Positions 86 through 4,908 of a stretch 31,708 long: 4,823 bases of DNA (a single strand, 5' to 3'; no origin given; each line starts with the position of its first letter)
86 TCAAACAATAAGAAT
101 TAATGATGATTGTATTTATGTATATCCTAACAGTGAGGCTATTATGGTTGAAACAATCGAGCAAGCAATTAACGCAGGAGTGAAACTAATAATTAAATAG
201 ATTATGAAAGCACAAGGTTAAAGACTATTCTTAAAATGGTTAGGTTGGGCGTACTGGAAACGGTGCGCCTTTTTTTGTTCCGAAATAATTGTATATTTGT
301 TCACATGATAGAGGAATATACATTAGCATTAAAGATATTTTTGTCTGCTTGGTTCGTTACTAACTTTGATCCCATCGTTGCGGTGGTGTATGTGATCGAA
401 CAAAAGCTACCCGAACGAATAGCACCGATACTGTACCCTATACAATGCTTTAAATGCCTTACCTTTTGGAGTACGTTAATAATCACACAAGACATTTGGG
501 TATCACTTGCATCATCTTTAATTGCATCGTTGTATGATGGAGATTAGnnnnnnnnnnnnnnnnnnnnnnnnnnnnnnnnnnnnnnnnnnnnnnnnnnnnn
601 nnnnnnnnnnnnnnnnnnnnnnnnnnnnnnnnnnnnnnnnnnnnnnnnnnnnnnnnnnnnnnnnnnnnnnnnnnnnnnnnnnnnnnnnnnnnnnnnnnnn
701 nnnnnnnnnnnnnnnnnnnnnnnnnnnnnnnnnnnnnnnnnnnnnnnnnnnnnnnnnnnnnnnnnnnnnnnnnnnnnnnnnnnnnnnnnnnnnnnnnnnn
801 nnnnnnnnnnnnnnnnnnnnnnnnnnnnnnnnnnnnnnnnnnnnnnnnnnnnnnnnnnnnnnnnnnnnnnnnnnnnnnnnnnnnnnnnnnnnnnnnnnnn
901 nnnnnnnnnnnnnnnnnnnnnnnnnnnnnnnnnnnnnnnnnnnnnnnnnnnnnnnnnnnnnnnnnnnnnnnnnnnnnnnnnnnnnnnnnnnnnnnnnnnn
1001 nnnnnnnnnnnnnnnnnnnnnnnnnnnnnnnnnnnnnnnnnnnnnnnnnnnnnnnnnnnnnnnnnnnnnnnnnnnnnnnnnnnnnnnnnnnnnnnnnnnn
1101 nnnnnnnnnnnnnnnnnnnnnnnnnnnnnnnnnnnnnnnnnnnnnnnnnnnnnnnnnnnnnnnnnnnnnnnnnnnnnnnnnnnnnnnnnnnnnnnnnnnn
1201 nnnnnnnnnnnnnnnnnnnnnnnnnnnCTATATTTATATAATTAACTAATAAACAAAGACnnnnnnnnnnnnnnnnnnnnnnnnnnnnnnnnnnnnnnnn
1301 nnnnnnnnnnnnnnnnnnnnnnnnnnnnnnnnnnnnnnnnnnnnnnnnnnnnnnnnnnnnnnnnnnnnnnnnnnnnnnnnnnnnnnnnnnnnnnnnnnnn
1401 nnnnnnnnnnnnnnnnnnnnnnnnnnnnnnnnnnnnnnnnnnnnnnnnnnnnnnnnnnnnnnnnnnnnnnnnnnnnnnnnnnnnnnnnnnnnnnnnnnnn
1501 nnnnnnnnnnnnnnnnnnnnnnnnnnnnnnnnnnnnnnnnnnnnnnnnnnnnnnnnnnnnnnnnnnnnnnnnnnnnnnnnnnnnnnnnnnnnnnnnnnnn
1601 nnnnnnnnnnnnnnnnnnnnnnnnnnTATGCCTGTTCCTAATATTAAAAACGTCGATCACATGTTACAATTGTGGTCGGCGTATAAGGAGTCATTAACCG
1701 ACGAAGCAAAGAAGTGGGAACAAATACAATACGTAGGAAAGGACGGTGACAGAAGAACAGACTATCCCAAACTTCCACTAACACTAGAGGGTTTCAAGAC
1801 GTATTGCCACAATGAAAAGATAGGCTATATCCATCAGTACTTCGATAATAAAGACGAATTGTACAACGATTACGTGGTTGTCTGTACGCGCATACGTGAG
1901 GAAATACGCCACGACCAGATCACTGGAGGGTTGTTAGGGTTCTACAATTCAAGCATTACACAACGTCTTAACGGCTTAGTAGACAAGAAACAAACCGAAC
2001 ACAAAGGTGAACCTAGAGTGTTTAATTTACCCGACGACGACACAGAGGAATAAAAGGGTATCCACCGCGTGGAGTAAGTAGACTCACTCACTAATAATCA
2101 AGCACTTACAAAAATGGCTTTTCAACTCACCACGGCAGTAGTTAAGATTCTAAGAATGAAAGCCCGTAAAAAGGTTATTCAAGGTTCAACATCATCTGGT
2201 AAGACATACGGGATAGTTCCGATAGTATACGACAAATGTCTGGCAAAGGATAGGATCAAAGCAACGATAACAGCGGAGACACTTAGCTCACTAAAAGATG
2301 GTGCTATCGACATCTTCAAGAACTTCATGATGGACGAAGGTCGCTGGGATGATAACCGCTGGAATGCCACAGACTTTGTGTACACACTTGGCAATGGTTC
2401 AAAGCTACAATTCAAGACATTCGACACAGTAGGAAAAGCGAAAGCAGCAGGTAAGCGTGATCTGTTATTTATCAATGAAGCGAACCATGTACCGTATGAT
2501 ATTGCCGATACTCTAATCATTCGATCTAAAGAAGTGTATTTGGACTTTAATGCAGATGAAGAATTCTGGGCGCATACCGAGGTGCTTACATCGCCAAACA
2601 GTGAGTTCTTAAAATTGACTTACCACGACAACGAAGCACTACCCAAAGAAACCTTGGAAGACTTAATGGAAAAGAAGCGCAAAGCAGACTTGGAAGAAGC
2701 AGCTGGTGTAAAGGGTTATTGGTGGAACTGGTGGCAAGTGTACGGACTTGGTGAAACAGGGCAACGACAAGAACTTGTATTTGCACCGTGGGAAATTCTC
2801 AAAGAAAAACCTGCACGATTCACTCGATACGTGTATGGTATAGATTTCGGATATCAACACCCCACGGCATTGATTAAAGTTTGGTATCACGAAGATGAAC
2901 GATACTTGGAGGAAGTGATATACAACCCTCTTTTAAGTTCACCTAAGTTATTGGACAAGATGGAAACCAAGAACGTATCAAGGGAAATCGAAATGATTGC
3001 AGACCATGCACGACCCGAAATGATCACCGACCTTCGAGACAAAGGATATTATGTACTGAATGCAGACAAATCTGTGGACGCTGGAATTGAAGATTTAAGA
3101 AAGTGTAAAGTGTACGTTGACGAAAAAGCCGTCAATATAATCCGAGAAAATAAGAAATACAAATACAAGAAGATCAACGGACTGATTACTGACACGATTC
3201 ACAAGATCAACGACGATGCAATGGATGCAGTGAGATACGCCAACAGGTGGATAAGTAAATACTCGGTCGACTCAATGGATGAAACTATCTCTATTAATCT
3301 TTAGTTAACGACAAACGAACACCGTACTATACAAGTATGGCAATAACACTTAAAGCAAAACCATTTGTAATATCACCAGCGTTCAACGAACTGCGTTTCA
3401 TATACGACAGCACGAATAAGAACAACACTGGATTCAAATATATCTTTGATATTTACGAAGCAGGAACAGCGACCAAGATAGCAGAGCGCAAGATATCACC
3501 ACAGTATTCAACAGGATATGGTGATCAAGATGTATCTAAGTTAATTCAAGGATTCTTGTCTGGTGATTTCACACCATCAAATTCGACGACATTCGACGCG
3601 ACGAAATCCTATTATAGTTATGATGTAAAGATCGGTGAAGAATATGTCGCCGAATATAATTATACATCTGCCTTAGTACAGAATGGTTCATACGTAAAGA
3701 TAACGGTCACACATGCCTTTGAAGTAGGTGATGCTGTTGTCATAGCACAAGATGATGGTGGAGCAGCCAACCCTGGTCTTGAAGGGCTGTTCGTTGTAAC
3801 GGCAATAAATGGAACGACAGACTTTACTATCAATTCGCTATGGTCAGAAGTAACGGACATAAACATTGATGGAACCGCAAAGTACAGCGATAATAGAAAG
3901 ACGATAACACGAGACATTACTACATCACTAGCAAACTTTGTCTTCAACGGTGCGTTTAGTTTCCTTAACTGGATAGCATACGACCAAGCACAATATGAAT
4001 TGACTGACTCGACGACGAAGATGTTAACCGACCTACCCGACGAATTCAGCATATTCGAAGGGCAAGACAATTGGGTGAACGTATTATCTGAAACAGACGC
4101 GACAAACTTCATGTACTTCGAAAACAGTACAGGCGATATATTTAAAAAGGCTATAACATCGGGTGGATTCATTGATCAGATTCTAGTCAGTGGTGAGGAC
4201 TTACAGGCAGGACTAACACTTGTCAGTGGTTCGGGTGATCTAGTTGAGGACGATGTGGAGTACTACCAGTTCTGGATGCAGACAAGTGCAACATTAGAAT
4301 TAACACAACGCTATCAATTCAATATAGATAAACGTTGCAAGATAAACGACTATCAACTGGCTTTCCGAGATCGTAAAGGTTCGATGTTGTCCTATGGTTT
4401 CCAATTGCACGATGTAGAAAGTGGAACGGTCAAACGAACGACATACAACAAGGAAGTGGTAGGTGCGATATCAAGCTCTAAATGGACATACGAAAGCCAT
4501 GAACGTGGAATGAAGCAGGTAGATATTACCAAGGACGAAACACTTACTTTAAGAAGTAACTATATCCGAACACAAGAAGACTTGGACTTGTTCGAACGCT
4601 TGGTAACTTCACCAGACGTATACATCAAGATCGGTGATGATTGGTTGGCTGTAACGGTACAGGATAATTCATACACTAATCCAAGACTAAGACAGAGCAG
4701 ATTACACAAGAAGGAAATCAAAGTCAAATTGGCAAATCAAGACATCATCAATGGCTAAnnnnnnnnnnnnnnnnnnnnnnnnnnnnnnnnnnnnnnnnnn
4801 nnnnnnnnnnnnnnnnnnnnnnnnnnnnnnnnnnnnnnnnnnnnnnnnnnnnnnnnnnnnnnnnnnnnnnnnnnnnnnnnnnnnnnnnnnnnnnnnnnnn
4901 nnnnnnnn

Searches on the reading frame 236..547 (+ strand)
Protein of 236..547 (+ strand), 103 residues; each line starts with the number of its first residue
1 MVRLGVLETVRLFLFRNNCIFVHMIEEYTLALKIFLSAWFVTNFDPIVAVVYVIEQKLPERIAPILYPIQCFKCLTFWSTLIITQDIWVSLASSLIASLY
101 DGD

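Call 7: search_protein_families(library=phrogs, proteins=[window:236-547:+], max_evalue=0.01)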
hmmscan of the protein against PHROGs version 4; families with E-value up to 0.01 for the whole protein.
window:236-547:+ (103 aa): 0 families

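Call 16: search_protein_families(library=pfam, proteins=[window:236-547:+], max_evalue=0.01)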
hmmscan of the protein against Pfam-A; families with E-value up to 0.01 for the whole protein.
window:236-547:+ (103 aa): 0 families

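Call 58: search_protein_families(library=pfam, alignment_id=A4, max_evalue=0.05)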
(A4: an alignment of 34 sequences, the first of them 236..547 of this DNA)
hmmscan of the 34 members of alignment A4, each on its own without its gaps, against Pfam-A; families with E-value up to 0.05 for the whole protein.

A. member 1, window:236-547:+ (103 aa): 0 families

B. families by the number of members that match (of 34 scanned): 10 families
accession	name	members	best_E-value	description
PF19808.4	DUF6291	1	1.8e-25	Family of unknown function (DUF6291)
PF05766.18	NinG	1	8.4e-22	Bacteriophage Lambda NinG protein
PF20459.4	DUF6712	1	3.7e-17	Family of unknown function (DUF6712)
PF16677.11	GP3_package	1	7.5e-05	DNA-packaging protein gp3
PF13443.12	HTH_26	1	8.5e-05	Cro/C1-type HTH DNA-binding domain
PF07951.19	Toxin_R_bind_C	1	0.00019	Clostridium neurotoxin, C-terminal receptor binding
PF08984.16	DUF1858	1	0.0043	Domain of unknown function (DUF1858)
PF01507.26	PAPS_reduct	1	0.0055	Phosphoadenosine phosphosulfate reductase domain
PF23594.1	RPN11_C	1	0.022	26S proteasome regulatory subunit RPN11 C-terminal domain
PF09524.15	Phg_2220_C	1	0.028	Conserved phage C-terminus (Phg_2220_C)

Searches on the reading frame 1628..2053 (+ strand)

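Call 7: search_protein_families(library=phrogs, proteins=[window:1628-2053:+], max_evalue=0.01)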
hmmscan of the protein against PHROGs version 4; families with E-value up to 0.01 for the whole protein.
window:1628-2053:+ (141 aa): 2 families
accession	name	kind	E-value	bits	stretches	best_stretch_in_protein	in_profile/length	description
phrog_606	-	head and packaging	1.5e-06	29.3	1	28-130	45-143/167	terminase small subunit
phrog_32206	-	unknown function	0.0089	17.3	0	56-81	29-54/67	-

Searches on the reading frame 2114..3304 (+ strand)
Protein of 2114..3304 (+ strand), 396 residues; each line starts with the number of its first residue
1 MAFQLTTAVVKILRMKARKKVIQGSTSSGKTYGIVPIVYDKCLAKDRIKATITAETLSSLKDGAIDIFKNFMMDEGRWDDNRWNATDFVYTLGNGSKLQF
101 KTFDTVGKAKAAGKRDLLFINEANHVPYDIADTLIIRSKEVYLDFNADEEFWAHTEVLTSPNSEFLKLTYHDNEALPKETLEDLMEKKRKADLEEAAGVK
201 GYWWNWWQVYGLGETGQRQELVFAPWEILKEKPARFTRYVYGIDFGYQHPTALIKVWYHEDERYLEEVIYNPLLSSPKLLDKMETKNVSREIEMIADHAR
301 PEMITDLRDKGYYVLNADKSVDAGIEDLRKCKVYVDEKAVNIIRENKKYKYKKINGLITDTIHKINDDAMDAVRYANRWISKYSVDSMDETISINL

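Call 7: search_protein_families(library=phrogs, proteins=[window:2114-3304:+], max_evalue=0.01)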
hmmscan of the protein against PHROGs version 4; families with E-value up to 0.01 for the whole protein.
window:2114-3304:+ (396 aa): 5 families
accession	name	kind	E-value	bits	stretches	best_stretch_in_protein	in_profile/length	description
phrog_2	-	head and packaging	8.6e-27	95.2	1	12-382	273-594/807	terminase large subunit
phrog_5653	-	head and packaging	2.1e-24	87.3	1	229-377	22-177/199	terminase large subunit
phrog_6672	-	head and packaging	2e-17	64.1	1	261-381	5-130/145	terminase large subunit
phrog_3717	-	head and packaging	7.4e-09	36.5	1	10-251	16-265/277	terminase large subunit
phrog_979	-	head and packaging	3.7e-05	23.6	1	11-110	160-257/642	terminase large subunit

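Call 48: search_dna_similar(query=window:2114-3304:+, collection=phages, mode=protein, max_rows=15, max_evalue=0.001)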
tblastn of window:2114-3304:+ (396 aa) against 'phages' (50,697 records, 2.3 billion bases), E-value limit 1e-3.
Records with a match: 818; places in all: 822; records where one place covers at least 80% of the query: 412.
Best place of each record, by identity: <60% 818.
By first word of the organism name: Salmonella 123; Streptococcus 104; Bacteroides 97; Staphylococcus 76; Flavobacterium 75; Clostridium 55; Acinetobacter 43; Phocaeicola 24; Lactobacillus 20; Klebsiella 19; and 50 more.
By host as written in the record: - 113; Streptococcus thermophilus 53; Clostridium sporogenes ATCC-15579 30; Flavobacterium sp. LMO9 27; Staphylococcus aureus 24; Acinetobacter baumannii 20; Flavobacterium sp. LMO6 19; Flavobacterium psychrophilum 950106-1/1 13; and 254 more.
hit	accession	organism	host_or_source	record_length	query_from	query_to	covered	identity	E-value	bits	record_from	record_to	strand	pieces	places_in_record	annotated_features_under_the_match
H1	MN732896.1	Elizabethkingia phage TCUEAP1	Elizabethkingia anophelis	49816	1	386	97%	41.6%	7e-83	281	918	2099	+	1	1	terminase large subunit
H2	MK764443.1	Flavobacterium phage FPSV-S2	Flavobacterium psychrophilum F482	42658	2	375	94%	35.0%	2e-62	222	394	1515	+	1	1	terminase large subunit protein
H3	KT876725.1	Flavobacterium phage FpV9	Flavobacterium psychrophilum 950106-1/1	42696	2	375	94%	35.0%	2e-62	222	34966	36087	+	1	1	terminase large subunit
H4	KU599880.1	Flavobacterium phage Fpv5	Flavobacterium psychrophilum 950106-1/1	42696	2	375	94%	35.0%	2e-62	222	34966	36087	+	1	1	terminase large subunit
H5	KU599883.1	Flavobacterium phage Fpv8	Flavobacterium psychrophilum 950106-1/1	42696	2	375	94%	35.0%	2e-62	222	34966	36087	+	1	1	terminase large subunit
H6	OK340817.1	Flavobacterium phage FpV9-1.2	Flavobacterium psychrophilum 020612-2/1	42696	2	375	94%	35.0%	2e-62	222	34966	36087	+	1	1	record has no annotation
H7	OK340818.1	Flavobacterium phage FpV9-1.3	Flavobacterium psychrophilum 020612-2/1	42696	2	375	94%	35.0%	2e-62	222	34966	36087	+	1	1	record has no annotation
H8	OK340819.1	Flavobacterium phage FpV9-2.1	Flavobacterium psychrophilum 020612-2/1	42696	2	375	94%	35.0%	2e-62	222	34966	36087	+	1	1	record has no annotation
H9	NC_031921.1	Flavobacterium phage Fpv5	Flavobacterium psychrophilum 950106-1/1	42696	2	375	94%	35.0%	2e-62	222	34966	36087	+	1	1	terminase large subunit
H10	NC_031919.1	Flavobacterium phage Fpv8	Flavobacterium psychrophilum 950106-1/1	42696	2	375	94%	35.0%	2e-62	222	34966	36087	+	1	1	terminase large subunit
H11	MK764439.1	Flavobacterium phage FPSV-D22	Flavobacterium psychrophilum FPS-D5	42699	2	375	94%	35.0%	2e-62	222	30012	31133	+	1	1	terminase large subunit protein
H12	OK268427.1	Flavobacterium phage FPSV-S20A3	Flavobacterium psychrophilum FPS-F15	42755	2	375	94%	35.0%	2e-62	222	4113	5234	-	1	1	record has no annotation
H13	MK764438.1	Flavobacterium phage FPSV-D19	Flavobacterium psychrophilum FPS-D10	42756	2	375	94%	35.0%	2e-62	222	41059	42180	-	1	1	terminase large subunit protein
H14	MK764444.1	Flavobacterium phage FPSV-S3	Flavobacterium psychrophilum 305-4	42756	2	375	94%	35.0%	2e-62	222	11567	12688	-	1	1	terminase large subunit protein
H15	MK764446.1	Flavobacterium phage FPSV-S18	Flavobacterium psychrophilum FPS-S7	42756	2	375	94%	35.0%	2e-62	222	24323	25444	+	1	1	terminase large subunit protein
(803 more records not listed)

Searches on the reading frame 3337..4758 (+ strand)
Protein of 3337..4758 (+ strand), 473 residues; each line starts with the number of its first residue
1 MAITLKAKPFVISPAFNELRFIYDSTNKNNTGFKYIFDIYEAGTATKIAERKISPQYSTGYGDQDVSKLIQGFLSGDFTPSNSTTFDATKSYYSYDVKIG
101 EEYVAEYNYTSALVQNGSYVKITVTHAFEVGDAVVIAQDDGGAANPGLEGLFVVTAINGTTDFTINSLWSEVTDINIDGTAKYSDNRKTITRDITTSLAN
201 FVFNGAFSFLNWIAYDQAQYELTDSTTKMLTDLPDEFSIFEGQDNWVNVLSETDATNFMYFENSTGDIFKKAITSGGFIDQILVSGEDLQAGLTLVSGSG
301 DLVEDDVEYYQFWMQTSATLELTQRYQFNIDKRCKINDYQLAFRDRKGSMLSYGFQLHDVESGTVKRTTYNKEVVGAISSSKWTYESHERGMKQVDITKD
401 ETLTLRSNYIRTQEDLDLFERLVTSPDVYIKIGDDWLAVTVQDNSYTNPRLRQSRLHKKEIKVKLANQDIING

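Call 7: search_protein_families(library=phrogs, proteins=[window:3337-4758:+], max_evalue=0.01)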
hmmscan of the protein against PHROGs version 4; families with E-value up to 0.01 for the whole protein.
window:3337-4758:+ (473 aa): 0 families

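Call 16: search_protein_families(library=pfam, proteins=[window:3337-4758:+], max_evalue=0.01)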
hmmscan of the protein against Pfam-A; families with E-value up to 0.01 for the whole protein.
window:3337-4758:+ (473 aa): 0 families

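Call 78: find_related_loci(query=window:3337-4758:+, collection=viral_contigs, flank=10000)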
Query window:3337-4758:+ (473 aa) in viral_contigs; peptide patterns used: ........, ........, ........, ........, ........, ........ (x = any residue, [..] = any of these).
79 stretches matched a pattern; 70 encode a relative of the query (tblastn E <= 1e-3); 70 distinct loci.
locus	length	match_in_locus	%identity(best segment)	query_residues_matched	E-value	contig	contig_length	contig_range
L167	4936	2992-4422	77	1-473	0e+0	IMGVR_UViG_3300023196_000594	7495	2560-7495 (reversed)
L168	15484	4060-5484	64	1-473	0e+0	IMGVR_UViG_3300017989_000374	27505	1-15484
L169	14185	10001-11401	48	1-473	2e-132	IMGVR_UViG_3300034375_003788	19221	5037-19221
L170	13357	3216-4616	48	1-473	2e-132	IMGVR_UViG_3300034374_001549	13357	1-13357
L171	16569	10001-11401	48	1-473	2e-132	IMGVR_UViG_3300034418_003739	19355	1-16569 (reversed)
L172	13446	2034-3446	46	1-473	5e-129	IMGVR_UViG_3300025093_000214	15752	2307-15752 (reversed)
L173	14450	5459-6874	44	1-473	5e-123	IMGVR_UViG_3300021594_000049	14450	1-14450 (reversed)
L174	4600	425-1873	42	1-473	4e-117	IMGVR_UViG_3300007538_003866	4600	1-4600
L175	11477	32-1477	45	1-473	4e-114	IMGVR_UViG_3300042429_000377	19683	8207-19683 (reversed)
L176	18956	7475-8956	42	1-473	5e-112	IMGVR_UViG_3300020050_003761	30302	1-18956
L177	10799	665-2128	42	1-473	1e-111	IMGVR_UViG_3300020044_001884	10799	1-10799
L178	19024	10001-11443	45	1-473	2e-118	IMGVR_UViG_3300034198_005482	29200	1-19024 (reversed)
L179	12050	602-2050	41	1-473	8e-109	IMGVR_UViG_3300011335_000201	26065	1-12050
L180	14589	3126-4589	41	1-473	8e-109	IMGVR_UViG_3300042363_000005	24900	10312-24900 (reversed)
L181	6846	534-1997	40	1-473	2e-108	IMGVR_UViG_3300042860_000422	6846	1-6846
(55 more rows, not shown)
